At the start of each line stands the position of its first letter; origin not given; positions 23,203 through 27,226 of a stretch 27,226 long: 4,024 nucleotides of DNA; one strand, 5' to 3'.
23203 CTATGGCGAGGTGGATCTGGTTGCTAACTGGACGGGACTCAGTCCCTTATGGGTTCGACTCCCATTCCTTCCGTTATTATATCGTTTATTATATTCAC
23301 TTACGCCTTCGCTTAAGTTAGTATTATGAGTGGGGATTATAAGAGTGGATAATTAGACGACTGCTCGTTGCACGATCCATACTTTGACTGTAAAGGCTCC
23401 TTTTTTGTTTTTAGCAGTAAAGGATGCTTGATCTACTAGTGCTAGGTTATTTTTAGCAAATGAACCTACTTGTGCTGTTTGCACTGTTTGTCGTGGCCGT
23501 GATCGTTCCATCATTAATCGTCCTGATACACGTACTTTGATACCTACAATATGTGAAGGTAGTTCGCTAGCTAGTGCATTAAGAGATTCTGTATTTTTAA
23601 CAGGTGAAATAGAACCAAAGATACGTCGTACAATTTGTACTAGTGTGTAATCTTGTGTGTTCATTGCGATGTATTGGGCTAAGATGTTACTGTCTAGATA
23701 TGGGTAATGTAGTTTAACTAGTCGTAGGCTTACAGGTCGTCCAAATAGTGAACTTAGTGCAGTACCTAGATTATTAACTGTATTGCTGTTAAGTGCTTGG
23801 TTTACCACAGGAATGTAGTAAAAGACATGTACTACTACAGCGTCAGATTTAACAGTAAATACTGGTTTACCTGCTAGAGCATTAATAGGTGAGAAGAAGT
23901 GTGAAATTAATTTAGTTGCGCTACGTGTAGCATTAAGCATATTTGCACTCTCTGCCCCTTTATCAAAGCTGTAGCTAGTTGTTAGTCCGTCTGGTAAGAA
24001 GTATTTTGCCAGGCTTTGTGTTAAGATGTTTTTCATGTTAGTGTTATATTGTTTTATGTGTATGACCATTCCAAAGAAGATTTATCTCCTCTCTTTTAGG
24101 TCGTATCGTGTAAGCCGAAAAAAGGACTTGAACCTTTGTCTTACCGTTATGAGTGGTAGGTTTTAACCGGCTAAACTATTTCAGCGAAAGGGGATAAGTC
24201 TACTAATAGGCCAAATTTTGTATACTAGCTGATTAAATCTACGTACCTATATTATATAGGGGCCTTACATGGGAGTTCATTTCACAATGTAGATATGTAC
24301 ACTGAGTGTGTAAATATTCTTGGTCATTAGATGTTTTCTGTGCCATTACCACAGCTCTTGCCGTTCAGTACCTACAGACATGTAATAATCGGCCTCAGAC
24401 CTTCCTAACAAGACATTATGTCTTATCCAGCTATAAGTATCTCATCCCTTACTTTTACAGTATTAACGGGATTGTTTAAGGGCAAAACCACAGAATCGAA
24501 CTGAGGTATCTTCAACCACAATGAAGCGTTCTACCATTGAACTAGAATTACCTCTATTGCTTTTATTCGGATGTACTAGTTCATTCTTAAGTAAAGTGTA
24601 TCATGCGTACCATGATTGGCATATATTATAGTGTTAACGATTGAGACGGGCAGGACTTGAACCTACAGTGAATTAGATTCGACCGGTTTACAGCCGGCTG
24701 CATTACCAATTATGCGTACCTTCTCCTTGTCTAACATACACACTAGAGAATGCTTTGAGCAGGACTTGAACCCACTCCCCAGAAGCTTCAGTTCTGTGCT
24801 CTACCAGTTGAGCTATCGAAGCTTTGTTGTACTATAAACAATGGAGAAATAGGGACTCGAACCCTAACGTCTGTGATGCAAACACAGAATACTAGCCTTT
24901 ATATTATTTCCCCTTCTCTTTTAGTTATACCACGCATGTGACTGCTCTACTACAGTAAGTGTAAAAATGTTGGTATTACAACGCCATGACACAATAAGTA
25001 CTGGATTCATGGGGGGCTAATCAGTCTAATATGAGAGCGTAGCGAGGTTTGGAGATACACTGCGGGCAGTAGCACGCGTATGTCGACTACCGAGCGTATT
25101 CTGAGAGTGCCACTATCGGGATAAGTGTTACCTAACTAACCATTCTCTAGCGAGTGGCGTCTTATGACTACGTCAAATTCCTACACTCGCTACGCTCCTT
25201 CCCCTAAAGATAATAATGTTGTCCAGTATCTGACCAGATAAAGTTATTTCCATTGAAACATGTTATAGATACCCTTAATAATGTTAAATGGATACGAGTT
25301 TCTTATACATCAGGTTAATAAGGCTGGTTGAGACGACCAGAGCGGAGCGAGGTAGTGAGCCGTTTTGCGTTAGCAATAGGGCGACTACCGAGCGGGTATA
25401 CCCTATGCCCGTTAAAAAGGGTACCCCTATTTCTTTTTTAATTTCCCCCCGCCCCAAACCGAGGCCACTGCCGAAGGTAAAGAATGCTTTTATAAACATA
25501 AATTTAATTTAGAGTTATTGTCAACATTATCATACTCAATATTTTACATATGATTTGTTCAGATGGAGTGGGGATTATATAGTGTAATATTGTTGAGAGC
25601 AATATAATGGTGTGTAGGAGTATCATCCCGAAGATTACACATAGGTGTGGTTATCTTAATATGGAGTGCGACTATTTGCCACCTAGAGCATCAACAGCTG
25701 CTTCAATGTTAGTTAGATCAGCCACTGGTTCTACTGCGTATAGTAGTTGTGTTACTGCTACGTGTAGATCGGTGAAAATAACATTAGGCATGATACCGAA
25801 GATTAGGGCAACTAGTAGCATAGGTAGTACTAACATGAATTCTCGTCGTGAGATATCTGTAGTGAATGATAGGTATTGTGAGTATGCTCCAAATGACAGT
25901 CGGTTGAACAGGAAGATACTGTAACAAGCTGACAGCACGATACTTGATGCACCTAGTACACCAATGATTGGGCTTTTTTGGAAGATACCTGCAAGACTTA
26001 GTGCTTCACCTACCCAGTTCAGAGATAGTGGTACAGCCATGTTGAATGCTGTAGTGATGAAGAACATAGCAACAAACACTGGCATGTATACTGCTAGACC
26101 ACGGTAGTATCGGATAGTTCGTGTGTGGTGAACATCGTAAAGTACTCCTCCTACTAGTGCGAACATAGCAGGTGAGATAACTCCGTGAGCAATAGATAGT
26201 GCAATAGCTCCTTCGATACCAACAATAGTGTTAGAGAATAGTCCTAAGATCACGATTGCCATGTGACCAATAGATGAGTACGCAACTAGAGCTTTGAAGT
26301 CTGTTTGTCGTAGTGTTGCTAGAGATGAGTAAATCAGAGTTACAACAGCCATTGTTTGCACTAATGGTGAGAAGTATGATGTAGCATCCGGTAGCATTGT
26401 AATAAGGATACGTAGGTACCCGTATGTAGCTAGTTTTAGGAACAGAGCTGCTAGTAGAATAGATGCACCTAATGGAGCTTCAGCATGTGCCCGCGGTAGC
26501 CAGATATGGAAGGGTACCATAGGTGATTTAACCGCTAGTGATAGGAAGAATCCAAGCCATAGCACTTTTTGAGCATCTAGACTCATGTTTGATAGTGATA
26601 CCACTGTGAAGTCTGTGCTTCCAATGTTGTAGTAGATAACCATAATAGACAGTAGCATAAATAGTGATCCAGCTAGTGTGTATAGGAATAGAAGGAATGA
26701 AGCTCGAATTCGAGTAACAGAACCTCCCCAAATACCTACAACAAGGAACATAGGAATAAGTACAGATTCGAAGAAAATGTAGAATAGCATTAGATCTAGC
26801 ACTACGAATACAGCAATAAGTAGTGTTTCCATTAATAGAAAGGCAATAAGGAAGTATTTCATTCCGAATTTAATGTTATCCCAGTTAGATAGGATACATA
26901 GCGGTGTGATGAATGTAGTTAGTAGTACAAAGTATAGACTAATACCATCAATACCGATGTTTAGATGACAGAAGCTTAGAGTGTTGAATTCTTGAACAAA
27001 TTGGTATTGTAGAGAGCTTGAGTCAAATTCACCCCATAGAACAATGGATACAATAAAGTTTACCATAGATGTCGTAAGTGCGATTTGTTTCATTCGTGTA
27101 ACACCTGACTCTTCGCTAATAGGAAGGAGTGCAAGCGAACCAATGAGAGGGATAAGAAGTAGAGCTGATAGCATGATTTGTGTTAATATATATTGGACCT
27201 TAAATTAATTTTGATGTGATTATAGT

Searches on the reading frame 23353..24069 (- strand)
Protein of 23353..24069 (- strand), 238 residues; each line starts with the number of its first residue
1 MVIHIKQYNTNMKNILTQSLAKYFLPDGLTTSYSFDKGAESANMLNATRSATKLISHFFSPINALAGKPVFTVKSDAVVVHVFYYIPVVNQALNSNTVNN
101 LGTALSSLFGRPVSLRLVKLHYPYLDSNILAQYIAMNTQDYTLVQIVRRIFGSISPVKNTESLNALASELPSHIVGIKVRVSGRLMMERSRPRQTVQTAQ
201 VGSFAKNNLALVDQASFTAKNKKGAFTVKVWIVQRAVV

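Call 8: search_protein_families(library=pfam, proteins=[window:23353-24069:-])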
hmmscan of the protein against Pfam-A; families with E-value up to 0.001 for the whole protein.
window:23353-24069:- (238 aa): 2 families
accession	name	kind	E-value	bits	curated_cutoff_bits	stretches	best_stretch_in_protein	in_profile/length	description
PF05316.17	VAR1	-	7.2e-46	157.1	33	1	65-233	2-193/195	Mitochondrial ribosomal protein (VAR1)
PF00189.25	Ribosomal_S3_C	-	1.4e-06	29.1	34.1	1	172-232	25-83/83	Ribosomal protein S3, C-terminal domain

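Call 16: list_cluster_members(proteins=[window:23353-24069:-, window:17869-18897:+, window:25672-27174:-, window:6326-7195:-])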
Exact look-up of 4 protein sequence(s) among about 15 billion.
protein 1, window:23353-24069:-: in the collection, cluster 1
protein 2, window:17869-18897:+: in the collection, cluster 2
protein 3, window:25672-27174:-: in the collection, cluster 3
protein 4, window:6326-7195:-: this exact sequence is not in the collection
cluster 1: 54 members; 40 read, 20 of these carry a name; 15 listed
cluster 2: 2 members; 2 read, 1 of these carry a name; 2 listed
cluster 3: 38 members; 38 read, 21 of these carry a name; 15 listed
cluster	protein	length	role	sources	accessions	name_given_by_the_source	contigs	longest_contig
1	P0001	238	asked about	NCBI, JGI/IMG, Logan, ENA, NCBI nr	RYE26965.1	MAG: hypothetical protein EOP45_02730 [Sphingobacteriaceae bacterium] | hypothetical protein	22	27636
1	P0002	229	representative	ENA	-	-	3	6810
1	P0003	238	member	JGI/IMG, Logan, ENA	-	hypothetical protein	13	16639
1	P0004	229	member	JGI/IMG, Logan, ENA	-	hypothetical protein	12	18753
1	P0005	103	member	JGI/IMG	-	ribosomal protein S3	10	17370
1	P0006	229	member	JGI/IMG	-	hypothetical protein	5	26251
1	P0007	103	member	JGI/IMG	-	ribosomal protein S3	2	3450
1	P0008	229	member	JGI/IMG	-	hypothetical protein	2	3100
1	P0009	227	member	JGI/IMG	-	hypothetical protein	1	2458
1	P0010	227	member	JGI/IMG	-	ribosomal protein S3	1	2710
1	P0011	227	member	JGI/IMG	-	hypothetical protein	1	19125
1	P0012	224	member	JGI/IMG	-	hypothetical protein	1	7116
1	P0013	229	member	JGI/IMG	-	hypothetical protein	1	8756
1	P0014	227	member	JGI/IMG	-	hypothetical protein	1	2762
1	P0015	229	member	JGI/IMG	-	hypothetical protein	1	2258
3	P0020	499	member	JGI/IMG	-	NADH-ubiquinone oxidoreductase chain 4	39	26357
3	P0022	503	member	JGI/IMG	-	NADH-ubiquinone oxidoreductase chain 4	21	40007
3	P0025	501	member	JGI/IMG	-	NADH-ubiquinone oxidoreductase chain 4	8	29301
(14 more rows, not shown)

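Call 20: find_encoding_contigs(protein=P0022, flank=10000, max_places=6)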
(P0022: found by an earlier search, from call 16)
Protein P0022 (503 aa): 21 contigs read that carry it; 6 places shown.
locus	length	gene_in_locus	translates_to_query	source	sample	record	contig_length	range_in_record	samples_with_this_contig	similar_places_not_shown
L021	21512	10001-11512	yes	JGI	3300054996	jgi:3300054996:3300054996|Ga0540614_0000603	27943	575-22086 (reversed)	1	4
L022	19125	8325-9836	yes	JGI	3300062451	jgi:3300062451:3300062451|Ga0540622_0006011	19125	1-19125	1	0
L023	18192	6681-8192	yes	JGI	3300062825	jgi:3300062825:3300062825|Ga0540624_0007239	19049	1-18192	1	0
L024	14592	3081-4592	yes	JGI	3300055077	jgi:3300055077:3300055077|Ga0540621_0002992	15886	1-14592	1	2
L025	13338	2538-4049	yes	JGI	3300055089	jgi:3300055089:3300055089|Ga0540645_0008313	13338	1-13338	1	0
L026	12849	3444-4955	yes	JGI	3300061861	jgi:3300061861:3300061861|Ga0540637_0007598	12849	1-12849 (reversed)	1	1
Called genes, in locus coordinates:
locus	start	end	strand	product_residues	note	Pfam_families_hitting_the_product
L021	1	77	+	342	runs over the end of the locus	PF00146:NADHdh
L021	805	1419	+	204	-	PF00499:Oxidored_q3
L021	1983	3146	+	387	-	PF00033:Cytochrome_B, PF13631:Cytochrom_B_N_2, PF00032:Cytochrom_B_C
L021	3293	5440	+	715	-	PF00115:COX1, PF01541:GIY-YIG (weak)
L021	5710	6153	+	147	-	PF00115:COX1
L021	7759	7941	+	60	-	-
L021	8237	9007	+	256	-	PF00119:ATP-synt_A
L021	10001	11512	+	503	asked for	PF00361:Proton_antipo_M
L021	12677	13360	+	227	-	PF05316:VAR1, PF00189:Ribosomal_S3_C (weak)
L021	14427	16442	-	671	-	PF00662:Proton_antipo_N, PF00361:Proton_antipo_M, PF06455:NADH5_C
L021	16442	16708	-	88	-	PF00420:Oxidored_q2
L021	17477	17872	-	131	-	PF00507:Oxidored_q4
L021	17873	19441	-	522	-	PF00361:Proton_antipo_M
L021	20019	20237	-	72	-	PF00137:ATP-synt_C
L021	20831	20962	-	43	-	-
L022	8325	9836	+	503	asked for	PF00361:Proton_antipo_M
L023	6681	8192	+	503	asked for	PF00361:Proton_antipo_M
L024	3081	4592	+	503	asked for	PF00361:Proton_antipo_M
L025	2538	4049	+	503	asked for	PF00361:Proton_antipo_M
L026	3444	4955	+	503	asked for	PF00361:Proton_antipo_M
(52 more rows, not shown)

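Call 30: find_encoding_contigs(protein=P0020, flank=10000, max_places=4)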
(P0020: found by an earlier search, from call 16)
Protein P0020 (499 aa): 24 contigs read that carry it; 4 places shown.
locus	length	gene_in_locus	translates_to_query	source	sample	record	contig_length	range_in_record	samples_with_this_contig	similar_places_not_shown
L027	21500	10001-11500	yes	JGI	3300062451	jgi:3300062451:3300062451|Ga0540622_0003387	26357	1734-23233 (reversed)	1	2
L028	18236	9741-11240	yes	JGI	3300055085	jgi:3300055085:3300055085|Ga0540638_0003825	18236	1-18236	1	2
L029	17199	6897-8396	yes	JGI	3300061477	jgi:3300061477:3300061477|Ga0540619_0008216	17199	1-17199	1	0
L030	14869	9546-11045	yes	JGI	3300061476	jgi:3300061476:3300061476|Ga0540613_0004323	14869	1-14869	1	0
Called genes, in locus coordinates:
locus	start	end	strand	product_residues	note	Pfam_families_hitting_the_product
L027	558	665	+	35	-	-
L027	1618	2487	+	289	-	PF00510:COX3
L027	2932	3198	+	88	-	PF00420:Oxidored_q2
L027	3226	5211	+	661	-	PF00662:Proton_antipo_N, PF00361:Proton_antipo_M, PF06455:NADH5_C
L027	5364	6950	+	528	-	PF00115:COX1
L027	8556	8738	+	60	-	-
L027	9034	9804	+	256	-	PF00119:ATP-synt_A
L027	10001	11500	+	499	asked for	PF00361:Proton_antipo_M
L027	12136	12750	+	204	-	PF00499:Oxidored_q3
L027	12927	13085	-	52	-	-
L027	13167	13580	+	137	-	PF00033:Cytochrome_B, PF13631:Cytochrom_B_N_2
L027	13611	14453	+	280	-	PF01541:GIY-YIG (weak)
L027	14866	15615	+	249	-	PF00033:Cytochrome_B, PF13631:Cytochrom_B_N_2, PF00032:Cytochrom_B_C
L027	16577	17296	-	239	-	PF05316:VAR1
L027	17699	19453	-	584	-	-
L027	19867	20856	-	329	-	PF00146:NADHdh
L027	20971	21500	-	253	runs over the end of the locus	PF02790:COX2_TM, PF00116:COX2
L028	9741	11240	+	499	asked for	PF00361:Proton_antipo_M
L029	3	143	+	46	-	?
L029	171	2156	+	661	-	PF00662:Proton_antipo_N, PF00361:Proton_antipo_M, PF06455:NADH5_C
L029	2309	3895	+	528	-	PF00115:COX1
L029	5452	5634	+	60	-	-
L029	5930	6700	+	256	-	PF00119:ATP-synt_A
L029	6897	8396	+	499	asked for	PF00361:Proton_antipo_M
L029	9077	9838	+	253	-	PF02790:COX2_TM, PF00116:COX2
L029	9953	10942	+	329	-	PF00146:NADHdh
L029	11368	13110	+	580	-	-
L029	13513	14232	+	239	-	PF05316:VAR1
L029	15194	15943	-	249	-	PF00033:Cytochrome_B, PF13631:Cytochrom_B_N_2, PF00032:Cytochrom_B_C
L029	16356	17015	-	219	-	-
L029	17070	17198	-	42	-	?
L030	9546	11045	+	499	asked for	PF00361:Proton_antipo_M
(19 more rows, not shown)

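Call 31: find_encoding_contigs(protein=P0025, flank=10000, max_places=4)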
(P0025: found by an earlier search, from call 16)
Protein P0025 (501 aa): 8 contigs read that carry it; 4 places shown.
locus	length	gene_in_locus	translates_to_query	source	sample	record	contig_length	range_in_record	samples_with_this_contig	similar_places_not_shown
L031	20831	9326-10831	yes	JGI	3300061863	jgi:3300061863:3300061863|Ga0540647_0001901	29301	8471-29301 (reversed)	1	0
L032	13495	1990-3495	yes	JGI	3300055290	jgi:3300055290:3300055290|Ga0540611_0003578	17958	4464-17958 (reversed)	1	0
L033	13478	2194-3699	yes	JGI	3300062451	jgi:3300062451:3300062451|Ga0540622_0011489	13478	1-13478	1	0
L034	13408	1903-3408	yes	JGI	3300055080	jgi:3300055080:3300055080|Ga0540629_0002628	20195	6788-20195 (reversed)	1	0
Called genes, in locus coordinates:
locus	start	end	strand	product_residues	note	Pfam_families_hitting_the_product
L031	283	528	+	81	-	-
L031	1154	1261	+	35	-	-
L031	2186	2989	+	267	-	PF00510:COX3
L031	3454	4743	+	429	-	PF00115:COX1, PF00961:LAGLIDADG_1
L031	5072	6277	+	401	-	PF00115:COX1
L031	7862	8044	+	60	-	-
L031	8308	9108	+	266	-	PF00119:ATP-synt_A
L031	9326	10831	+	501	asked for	PF00361:Proton_antipo_M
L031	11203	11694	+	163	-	-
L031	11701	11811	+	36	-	-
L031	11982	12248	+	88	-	PF00420:Oxidored_q2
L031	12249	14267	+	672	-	PF00662:Proton_antipo_N, PF00361:Proton_antipo_M, PF06455:NADH5_C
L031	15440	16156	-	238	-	PF05316:VAR1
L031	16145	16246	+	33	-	-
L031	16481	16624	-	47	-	-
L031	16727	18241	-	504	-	-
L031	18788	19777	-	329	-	PF00146:NADHdh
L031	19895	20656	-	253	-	PF02790:COX2_TM, PF00116:COX2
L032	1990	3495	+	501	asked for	PF00361:Proton_antipo_M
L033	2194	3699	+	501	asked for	PF00361:Proton_antipo_M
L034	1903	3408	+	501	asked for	PF00361:Proton_antipo_M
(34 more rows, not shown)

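Call 62: search_protein_families(library=pfam, proteins=[L027:17699-19453:-, L031:16727-18241:-, L031:11203-11694:+, L029:11368-13110:+], max_evalue=0.1)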
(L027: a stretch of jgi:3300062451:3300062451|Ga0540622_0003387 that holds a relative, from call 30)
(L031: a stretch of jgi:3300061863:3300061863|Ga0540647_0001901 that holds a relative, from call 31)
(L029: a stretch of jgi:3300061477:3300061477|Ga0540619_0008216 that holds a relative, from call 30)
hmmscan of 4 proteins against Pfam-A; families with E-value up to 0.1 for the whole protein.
L027:17699-19453:- (584 aa): 0 families

L031:16727-18241:- (504 aa): 0 families

L031:11203-11694:+ (163 aa): 0 families

L029:11368-13110:+ (580 aa): 0 families

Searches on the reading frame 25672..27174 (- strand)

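Call 8: search_protein_families(library=pfam, proteins=[window:25672-27174:-])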
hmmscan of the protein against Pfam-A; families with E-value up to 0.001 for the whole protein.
window:25672-27174:- (500 aa): 1 family
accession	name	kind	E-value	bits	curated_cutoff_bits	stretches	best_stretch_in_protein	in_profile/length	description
PF00361.26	Proton_antipo_M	-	1.6e-71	241.3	21.5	1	127-410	3-289/294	NADH:quinone oxidoreductase/Mrp antiporter, TM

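Call 62: search_protein_families(library=pfam, proteins=[L027:17699-19453:-, L031:16727-18241:-, L031:11203-11694:+, L029:11368-13110:+], max_evalue=0.1)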
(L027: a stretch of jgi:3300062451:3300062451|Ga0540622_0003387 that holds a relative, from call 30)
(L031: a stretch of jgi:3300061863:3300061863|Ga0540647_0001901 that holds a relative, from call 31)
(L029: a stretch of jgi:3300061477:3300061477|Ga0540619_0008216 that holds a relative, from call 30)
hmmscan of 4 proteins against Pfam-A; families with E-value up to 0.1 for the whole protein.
L027:17699-19453:- (584 aa): 0 families

L031:16727-18241:- (504 aa): 0 families

L031:11203-11694:+ (163 aa): 0 families

L029:11368-13110:+ (580 aa): 0 families
